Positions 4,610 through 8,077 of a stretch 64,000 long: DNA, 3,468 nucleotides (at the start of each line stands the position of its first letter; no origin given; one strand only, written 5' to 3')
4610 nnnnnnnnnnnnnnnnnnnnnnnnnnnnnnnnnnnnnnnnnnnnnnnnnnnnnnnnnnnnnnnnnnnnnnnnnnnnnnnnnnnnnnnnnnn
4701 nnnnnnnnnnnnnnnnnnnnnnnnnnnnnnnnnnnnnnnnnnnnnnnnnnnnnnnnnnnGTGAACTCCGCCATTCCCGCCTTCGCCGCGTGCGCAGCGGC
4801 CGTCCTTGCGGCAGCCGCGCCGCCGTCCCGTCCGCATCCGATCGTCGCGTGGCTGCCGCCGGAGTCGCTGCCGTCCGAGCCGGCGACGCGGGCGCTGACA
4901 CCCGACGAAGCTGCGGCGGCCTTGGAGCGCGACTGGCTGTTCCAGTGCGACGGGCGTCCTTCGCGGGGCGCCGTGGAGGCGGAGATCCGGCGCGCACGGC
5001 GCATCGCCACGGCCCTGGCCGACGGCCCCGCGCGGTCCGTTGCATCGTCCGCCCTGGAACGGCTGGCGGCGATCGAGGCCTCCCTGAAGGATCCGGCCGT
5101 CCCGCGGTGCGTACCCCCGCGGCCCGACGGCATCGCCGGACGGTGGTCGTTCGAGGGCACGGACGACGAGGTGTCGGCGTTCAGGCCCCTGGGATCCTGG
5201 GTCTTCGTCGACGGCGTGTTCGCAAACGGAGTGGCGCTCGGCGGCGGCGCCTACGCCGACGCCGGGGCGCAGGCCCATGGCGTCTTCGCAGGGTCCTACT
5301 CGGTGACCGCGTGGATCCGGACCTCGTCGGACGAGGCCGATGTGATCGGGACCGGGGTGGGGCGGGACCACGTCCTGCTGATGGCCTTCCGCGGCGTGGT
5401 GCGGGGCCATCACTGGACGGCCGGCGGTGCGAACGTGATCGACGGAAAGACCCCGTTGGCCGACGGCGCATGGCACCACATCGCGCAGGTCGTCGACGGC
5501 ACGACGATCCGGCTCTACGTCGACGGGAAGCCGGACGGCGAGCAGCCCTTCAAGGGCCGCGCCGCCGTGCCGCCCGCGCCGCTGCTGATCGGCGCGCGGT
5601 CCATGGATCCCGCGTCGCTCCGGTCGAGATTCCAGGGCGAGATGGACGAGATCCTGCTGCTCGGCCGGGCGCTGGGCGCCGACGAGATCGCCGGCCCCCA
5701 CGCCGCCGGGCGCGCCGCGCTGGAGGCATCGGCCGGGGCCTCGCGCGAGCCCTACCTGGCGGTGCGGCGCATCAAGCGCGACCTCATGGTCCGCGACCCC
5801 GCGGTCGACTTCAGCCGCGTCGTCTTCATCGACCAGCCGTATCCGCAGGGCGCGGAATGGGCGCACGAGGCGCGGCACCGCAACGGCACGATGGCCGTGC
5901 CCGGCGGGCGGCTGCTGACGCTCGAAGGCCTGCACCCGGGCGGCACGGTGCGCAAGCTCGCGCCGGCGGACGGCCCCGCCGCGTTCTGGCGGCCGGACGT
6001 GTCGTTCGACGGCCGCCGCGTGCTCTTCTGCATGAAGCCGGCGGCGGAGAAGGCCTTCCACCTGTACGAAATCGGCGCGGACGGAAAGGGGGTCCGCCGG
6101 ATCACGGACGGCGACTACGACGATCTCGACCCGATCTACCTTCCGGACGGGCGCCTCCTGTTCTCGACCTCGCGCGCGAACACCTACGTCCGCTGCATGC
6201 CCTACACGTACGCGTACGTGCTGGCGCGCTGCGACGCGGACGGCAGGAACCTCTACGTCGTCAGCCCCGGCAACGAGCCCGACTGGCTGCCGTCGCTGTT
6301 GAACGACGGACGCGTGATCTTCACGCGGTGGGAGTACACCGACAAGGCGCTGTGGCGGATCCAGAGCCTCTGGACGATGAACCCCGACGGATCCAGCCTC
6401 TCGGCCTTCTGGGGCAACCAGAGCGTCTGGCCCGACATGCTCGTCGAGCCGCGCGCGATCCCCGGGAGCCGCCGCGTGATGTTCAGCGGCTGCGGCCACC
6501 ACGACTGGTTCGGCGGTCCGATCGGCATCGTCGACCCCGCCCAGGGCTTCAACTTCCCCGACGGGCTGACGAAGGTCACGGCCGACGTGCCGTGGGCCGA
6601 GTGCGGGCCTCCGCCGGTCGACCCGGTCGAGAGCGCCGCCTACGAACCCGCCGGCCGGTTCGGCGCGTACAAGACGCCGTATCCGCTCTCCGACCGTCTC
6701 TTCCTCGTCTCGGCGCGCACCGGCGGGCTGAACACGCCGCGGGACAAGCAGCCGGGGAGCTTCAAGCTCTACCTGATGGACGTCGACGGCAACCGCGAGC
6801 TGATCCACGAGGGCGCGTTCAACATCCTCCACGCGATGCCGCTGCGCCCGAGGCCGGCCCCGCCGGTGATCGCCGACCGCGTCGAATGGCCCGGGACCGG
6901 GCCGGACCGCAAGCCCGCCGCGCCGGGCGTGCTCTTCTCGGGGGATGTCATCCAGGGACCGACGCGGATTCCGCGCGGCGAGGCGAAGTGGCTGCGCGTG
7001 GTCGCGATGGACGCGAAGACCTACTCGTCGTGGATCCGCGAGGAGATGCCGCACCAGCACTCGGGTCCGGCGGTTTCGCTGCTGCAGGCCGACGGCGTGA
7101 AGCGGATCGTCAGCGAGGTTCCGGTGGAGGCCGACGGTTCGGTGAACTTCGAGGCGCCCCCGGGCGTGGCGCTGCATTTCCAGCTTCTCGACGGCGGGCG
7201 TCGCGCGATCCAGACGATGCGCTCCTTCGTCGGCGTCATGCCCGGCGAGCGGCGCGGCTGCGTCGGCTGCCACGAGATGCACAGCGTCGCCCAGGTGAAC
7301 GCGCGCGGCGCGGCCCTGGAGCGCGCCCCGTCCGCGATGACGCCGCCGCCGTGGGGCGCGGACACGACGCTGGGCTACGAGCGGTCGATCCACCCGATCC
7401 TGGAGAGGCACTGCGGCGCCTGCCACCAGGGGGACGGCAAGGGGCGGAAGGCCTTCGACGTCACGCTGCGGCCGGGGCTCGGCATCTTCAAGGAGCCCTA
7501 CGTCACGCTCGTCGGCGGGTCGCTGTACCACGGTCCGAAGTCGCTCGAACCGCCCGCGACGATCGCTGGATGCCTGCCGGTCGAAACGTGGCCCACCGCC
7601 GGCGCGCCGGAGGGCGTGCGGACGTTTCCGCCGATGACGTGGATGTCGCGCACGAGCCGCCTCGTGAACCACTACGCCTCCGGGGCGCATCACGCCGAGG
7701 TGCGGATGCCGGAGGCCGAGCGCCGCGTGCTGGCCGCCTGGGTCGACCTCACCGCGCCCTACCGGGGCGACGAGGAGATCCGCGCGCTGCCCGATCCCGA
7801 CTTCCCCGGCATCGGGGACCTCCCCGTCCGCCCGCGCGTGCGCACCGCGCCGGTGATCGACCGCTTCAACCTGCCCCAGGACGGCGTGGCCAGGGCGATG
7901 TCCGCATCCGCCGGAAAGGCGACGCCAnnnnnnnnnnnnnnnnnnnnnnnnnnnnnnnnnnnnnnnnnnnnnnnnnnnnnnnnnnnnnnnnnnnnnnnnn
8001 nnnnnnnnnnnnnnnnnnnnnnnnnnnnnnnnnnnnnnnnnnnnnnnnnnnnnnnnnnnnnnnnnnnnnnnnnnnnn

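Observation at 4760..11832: Tandem, translationally coupled pair of giant PD40-propeller proteins with two CxxCH motifs and swapped LamG positions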

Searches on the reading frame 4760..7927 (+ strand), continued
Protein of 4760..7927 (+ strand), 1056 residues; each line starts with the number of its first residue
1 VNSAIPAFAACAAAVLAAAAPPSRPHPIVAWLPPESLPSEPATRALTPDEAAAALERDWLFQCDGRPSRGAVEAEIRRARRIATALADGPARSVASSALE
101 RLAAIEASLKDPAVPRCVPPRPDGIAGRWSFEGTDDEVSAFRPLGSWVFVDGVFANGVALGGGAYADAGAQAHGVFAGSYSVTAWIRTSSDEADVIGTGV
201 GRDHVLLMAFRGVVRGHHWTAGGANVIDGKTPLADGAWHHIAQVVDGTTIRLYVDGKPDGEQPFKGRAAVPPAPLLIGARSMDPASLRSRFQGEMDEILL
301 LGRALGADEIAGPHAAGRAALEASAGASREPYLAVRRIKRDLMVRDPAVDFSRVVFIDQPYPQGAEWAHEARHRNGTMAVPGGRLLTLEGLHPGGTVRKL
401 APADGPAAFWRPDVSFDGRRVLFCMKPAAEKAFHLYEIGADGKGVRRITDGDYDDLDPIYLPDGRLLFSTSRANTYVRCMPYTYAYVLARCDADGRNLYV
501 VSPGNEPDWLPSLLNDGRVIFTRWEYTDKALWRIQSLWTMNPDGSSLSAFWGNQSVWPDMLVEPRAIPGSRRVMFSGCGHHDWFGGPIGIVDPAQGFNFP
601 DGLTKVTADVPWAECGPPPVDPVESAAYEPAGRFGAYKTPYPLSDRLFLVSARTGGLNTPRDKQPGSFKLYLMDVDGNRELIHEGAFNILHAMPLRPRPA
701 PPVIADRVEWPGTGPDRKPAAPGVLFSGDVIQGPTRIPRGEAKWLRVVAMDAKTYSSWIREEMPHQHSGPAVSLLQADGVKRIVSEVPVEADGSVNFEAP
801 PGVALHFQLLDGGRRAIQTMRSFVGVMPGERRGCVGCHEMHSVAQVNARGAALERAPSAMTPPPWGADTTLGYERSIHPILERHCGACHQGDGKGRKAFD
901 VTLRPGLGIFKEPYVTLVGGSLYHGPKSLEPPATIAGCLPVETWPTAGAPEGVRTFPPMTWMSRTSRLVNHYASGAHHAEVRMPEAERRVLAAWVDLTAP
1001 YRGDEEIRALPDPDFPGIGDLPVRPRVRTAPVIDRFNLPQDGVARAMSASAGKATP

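Call 54: search_solved_structures(query=A1, max_evalue=0.001, show_alignments=1)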
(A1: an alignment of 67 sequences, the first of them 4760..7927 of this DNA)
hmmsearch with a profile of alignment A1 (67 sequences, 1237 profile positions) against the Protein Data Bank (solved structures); distinct sequences matched with E-value up to 0.001: 20.
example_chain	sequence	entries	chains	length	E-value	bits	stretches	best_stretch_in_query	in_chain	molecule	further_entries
5c2v_A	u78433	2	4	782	8.6e-14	53.8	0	985-1043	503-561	HYDRAZINE SYNTHASE ALPHA SUBUNIT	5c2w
3poy_A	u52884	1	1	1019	1.4e-07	33.2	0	405-516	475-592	Neurexin-1-alpha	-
3r05_A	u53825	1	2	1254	1.4e-07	33.2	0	405-516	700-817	Neurexin-1-alpha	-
4qvs_A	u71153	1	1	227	6.8e-06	27.6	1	356-530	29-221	S-layer domain-containing protein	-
3qcw_A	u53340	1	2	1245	1.3e-05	26.7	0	448-516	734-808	Neurexin-1-alpha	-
8sl1_A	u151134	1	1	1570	5.8e-05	24.5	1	440-537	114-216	Pappalysin-2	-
5hon_A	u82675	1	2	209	6e-05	24.5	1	359-530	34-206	Extracellular arabinanase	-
9b6m_B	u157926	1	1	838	0.00021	22.7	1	440-530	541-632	PG1 heavy chain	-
6pnv_A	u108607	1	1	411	0.00026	22.4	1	601-685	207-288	Tol-Pal system protein TolB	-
1crz_A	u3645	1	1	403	0.00048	21.5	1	601-686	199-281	TOLB PROTEIN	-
2w8b_B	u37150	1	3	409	0.0005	21.4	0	601-686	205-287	PROTEIN TOLB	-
2w8b_A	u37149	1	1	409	0.0005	21.4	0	601-686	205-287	PROTEIN TOLB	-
2hqs_A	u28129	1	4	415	0.00051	21.4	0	601-686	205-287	Protein tolB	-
3flp_A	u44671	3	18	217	0.00052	21.4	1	434-529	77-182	SAP-like pentraxin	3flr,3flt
4jml_A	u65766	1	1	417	0.00057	21.2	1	601-686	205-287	Protein TolB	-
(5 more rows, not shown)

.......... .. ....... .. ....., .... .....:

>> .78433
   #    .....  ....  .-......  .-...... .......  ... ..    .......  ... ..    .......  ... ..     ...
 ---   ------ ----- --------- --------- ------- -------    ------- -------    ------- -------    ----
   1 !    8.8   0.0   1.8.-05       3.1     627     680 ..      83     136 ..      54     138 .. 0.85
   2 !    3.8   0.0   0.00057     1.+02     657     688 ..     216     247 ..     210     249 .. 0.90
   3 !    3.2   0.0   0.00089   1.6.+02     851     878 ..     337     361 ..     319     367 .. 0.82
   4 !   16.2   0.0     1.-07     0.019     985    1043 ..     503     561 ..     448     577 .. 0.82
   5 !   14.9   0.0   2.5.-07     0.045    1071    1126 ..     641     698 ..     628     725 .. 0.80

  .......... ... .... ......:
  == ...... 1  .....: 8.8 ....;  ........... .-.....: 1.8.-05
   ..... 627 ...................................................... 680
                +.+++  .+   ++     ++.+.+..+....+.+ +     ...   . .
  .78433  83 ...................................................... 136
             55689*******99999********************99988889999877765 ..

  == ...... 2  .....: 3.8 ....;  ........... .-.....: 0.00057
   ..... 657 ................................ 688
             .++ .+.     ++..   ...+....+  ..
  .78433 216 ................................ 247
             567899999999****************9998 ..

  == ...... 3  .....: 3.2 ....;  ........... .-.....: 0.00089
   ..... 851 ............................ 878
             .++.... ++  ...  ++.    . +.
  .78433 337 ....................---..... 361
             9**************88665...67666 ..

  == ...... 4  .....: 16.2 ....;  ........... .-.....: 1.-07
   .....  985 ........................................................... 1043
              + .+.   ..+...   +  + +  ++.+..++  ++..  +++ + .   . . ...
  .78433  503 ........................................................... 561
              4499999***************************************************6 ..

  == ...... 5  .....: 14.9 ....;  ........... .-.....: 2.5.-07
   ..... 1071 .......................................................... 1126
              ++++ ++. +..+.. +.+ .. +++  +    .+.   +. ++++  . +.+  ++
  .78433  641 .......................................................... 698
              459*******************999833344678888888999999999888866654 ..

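Call 72: find_encoding_contigs(protein=P0132, flank=10000, max_places=1)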
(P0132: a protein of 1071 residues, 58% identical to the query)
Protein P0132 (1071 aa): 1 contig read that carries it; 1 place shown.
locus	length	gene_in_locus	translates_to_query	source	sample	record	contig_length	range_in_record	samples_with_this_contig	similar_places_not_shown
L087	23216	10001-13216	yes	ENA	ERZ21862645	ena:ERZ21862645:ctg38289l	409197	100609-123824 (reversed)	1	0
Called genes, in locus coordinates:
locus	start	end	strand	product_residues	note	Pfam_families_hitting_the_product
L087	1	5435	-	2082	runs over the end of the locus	PF08487:VIT, PF13519:VWA_2 (faint), PF13768:VWA_3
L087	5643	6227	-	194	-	PF00475:IGPD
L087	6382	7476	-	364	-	PF00155:Aminotran_1_2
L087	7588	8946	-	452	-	PF00815:Histidinol_dh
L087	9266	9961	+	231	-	PF00392:GntR, PF07840:FadR_C (weak), PF07729:FCD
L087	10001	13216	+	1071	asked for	PF13385:Laminin_G_3, PF02210:Laminin_G_2 (weak), PF18582:HZS_alpha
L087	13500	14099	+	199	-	PF01797:Y1_Tnp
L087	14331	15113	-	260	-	PF08448:PAS_4, PF00165:HTH_AraC (weak), PF12833:HTH_18, PF00165:HTH_AraC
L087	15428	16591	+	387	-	PF00248:Aldo_ket_red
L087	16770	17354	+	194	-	PF14522:Cytochrome_C7 (faint), PF09699:Paired_CXXCH_1 (weak), PF14537:Cytochrom_c3_2 (weak)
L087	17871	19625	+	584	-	PF02129:Peptidase_S15, PF08530:PepX_C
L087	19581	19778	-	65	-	-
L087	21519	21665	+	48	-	-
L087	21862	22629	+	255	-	PF10544:T5orf172, PF13455:MUG113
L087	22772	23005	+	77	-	-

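Call 83: search_protein_families(library=pfam, proteins=[P0183, P0225], max_evalue=0.01)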
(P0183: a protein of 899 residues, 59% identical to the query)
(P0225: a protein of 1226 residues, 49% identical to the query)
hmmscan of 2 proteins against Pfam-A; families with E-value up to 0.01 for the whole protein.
P0183 (899 aa): 2 families
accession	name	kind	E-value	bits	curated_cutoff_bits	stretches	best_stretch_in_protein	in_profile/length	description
PF18582.6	HZS_alpha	-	2.8e-25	89.1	26.6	1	609-705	1-98/98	Hydrazine synthase alpha subunit middle domain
PF07676.18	PD40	-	0.00049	20.4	20.9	0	321-349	1-30/38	WD40-like Beta Propeller Repeat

P0225 (1226 aa): 5 families
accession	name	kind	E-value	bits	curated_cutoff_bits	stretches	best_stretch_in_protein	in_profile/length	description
PF08305.17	NPCBM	-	4e-31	108.3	23.9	1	44-171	12-136/137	NPCBM/NEW2 domain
PF13385.13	Laminin_G_3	-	3.6e-22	79.6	27.6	1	327-466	10-151/151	Concanavalin A-like lectin/glucanases superfamily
PF18582.6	HZS_alpha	-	2.6e-20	73.2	26.6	1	885-988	4-98/98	Hydrazine synthase alpha subunit middle domain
PF02210.31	Laminin_G_2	-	1.9e-05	25.6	22.9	1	369-453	28-121/126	Laminin G domain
PF00054.30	Laminin_G_1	-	0.0014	19.3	24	1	362-419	22-80/131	Laminin G domain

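Call 88: search_protein_families(library=pfam, alignment_id=A4, max_evalue=0.00001)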
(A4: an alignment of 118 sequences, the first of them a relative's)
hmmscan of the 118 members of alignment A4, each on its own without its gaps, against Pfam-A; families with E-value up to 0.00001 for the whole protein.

A. member 1, L039:439-2958:+ (840 aa): 1 family
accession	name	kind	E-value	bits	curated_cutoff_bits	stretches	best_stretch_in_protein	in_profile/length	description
PF02018.23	CBM_4_9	-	3.8e-06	27.7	25.9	1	258-382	4-129/136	Carbohydrate binding domain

B. families by the number of members that match (of 118 scanned): 152 families (the first 25 are shown)
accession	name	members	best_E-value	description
PF01408.29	GFO_IDH_MocA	3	1e-26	Oxidoreductase family, NAD-binding Rossmann fold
PF00294.29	PfkB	2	8.7e-54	pfkB family carbohydrate kinase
PF00884.28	Sulfatase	2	2.2e-52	Sulfatase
PF13360.13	PQQ_2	2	1.2e-33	Outer membrane protein assembly factor BamB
PF13385.13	Laminin_G_3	2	2.1e-22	Concanavalin A-like lectin/glucanases superfamily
PF13229.12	Beta_helix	2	1.8e-21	Right handed beta helix region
PF07669.17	Eco57I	2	1.9e-21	Eco57I restriction-modification methylase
PF16347.10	SGSH_C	2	3.3e-21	N-sulphoglucosamine sulphohydrolase, C-terminal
PF02384.22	N6_Mtase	2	1.4e-20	N-6 DNA Methylase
PF22725.1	GFO_IDH_MocA_C3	2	8.5e-19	GFO/IDH/MocA C-terminal domain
PF13570.13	Beta-prop_ACSF4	2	1.2e-16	Beta-alanine-activating enzyme, beta-propeller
PF10282.15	Lactonase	2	1.2e-13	Lactonase, 7-bladed beta-propeller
PF01436.27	NHL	2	5.2e-13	NHL repeat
PF01011.28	PQQ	2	6.2e-11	Glucose/ethanol/alcohol dehydrogenase, beta-propeller domain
PF13649.12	Methyltransf_25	2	2.1e-09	Methyltransferase domain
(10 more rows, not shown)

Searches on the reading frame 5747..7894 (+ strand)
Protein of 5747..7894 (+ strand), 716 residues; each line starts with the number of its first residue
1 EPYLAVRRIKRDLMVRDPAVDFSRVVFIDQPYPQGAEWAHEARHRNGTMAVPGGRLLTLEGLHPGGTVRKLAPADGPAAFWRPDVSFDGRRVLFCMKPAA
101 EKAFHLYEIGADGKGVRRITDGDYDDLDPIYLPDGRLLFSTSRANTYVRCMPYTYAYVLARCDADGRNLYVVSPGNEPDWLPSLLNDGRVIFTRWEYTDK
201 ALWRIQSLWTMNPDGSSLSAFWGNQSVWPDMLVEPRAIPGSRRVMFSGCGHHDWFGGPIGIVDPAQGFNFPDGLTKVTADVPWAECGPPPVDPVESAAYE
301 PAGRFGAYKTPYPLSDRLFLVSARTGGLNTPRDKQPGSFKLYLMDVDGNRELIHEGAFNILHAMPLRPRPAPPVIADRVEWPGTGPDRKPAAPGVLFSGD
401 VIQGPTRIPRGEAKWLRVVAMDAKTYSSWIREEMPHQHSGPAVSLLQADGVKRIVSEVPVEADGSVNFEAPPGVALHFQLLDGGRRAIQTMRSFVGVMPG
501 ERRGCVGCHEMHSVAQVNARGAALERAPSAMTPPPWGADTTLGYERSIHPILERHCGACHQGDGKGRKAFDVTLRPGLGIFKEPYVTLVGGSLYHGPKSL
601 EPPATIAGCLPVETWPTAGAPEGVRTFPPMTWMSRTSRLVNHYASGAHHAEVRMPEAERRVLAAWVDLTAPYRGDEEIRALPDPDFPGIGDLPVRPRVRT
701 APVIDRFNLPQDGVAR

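Call 94: search_protein_representatives(alignment_id=A2)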
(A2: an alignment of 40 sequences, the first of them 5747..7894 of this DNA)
Query: 40 sequences, 1076 profile positions. Proteins with E-value up to 0.001 (for the whole library): 16644; up to 1e-10: 6733; up to 1e-30: 2936. The best 150 are listed.
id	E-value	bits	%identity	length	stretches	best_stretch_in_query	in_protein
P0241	0.0e+00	1818.2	-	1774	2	300-1071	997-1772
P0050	0.0e+00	1425.8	-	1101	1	25-1072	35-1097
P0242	0.0e+00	1412.9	-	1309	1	9-1074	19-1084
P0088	0.0e+00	1329.1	-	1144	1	18-1074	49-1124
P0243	0.0e+00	1248.4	-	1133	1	78-1074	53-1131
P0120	0.0e+00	1232.7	-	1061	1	4-1074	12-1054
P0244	0.0e+00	1183.1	-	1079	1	11-1073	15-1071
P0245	0.0e+00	1128.8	-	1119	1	184-1072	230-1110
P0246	0.0e+00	1093.3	-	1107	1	9-1074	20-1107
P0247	0.0e+00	1083.6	-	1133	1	223-1072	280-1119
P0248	0.0e+00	1048.3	-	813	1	305-1072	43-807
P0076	8.3e-299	1010.9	-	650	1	371-982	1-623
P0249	2.1e-294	996.4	-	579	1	490-1074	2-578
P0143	8.1e-291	984.5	-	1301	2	336-1074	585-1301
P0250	4.9e-289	978.6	-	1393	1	213-1065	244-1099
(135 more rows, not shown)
